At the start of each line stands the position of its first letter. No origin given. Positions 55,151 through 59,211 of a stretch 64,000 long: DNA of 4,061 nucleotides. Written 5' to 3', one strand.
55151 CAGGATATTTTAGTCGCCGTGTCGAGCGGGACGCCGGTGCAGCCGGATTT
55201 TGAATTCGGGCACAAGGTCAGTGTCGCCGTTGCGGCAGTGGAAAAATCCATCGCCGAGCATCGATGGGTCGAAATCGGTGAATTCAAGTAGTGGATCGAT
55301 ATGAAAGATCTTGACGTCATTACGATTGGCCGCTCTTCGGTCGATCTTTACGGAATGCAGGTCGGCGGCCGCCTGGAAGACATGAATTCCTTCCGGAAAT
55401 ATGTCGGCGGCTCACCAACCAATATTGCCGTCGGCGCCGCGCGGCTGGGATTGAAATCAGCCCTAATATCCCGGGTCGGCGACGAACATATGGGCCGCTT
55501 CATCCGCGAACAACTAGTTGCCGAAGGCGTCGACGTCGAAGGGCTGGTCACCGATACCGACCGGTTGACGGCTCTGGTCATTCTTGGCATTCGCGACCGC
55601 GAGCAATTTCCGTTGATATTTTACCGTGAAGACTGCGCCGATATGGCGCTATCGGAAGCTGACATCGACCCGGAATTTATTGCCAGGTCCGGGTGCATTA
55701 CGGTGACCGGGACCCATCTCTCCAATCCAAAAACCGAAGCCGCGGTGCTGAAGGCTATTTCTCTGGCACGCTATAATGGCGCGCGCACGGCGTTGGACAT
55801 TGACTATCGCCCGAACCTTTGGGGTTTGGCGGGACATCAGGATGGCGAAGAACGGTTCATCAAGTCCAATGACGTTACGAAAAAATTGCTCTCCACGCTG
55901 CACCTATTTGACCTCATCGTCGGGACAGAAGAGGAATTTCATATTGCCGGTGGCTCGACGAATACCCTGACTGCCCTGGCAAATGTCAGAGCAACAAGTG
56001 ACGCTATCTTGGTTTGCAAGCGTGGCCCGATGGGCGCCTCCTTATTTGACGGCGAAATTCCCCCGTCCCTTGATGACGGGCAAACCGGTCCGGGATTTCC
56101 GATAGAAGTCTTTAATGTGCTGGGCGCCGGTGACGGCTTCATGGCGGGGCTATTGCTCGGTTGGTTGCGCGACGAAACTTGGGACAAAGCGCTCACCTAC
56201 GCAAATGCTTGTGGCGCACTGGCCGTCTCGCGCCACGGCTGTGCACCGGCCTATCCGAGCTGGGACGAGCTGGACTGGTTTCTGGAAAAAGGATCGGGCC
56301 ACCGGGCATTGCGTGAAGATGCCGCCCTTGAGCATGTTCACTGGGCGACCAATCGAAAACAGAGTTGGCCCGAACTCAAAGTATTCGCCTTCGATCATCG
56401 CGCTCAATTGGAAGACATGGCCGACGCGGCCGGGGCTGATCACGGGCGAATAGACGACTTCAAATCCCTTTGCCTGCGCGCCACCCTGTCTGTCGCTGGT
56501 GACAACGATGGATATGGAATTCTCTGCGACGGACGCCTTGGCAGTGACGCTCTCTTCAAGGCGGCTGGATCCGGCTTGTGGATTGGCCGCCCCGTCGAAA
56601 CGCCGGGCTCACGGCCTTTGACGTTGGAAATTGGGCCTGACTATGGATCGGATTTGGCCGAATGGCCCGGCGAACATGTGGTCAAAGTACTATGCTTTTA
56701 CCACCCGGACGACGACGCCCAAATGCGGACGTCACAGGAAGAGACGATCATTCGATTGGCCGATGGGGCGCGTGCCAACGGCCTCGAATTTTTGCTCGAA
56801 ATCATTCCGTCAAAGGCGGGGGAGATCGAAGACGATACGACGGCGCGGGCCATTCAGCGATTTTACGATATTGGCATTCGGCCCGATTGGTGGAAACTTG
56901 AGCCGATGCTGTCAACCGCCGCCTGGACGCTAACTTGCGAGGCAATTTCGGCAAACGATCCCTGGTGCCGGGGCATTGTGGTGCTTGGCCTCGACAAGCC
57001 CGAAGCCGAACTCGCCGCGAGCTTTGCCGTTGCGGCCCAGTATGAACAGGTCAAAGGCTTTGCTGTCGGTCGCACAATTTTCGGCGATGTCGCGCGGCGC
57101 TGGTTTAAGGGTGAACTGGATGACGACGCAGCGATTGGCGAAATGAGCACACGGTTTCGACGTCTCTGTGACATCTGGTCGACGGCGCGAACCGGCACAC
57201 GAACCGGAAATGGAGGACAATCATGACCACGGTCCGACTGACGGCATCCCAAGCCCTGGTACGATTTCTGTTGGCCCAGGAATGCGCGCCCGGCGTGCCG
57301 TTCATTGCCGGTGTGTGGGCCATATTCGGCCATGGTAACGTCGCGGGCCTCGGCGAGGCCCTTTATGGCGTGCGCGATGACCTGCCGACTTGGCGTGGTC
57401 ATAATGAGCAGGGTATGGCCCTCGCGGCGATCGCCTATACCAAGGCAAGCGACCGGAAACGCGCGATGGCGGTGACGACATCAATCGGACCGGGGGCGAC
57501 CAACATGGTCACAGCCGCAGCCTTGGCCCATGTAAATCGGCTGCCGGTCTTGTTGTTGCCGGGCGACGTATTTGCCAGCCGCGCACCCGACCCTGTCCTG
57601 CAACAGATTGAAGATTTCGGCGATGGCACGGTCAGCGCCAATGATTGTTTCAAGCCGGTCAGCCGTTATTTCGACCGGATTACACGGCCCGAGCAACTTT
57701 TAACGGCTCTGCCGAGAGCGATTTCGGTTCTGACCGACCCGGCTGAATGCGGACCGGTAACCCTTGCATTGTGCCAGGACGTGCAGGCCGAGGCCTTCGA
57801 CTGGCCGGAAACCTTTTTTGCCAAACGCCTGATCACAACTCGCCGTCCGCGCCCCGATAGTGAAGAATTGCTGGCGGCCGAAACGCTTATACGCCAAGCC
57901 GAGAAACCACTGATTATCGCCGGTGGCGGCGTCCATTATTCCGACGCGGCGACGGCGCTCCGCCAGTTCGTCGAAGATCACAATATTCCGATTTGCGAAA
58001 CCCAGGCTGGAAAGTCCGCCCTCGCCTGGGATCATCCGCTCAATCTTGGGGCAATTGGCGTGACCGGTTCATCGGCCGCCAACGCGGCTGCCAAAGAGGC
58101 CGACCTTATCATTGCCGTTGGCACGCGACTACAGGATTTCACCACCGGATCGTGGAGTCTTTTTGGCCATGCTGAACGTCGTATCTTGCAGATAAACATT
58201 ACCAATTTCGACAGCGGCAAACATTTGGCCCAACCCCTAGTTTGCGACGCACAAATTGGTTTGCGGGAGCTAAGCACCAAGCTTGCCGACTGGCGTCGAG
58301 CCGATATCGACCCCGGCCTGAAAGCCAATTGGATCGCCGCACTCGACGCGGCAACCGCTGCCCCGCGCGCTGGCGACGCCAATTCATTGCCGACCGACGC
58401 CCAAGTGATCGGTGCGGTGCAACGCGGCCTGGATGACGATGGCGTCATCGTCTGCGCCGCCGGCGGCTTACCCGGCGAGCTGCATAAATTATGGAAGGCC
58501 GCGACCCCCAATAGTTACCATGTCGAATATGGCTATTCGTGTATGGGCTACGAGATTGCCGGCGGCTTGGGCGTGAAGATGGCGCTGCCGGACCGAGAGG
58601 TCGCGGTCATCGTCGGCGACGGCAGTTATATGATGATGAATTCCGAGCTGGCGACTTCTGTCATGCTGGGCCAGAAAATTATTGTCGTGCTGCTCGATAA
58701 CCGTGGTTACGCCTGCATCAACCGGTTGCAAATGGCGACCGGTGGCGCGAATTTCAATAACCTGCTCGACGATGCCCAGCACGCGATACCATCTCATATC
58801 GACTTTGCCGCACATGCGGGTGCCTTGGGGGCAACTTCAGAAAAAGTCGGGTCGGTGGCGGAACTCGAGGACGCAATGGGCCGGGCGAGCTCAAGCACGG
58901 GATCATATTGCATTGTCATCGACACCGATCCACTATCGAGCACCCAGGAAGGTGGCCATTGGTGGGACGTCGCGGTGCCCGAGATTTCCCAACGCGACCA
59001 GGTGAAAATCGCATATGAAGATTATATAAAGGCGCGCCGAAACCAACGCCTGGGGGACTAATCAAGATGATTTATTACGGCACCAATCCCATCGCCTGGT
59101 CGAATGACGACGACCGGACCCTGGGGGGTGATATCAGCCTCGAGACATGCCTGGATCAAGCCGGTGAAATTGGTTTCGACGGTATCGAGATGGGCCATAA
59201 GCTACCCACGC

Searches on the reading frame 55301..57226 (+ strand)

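Call 26: search_protein_families(library=pfam, proteins=[window:55301-57226:+], max_evalue=1e-8)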
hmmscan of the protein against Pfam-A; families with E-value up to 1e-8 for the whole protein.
window:55301-57226:+ (641 aa): 2 families
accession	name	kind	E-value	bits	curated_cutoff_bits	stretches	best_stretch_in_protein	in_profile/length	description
PF09863.15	DUF2090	-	2e-128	428.3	27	1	323-629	1-309/310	Uncharacterized protein conserved in bacteria (DUF2090)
PF00294.29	PfkB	-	1e-39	137.1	25.8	1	5-319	3-300/302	pfkB family carbohydrate kinase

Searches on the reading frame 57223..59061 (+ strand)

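Call 26: search_protein_families(library=pfam, proteins=[window:57223-59061:+], max_evalue=1e-8)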
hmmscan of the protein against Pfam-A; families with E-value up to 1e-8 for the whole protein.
window:57223-59061:+ (612 aa): 3 families
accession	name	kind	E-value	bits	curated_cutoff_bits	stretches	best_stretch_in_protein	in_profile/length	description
PF00205.28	TPP_enzyme_M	-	1.2e-38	132.4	30.4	1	219-350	4-137/137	Thiamine pyrophosphate enzyme, central domain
PF02775.26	TPP_enzyme_C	-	1.8e-32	112.6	21.9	1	414-565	3-150/151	Thiamine pyrophosphate enzyme, C-terminal TPP binding domain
PF02776.23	TPP_enzyme_N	-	2e-12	47.4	26.8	1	46-128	33-113/119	Thiamine pyrophosphate enzyme, N-terminal TPP binding domain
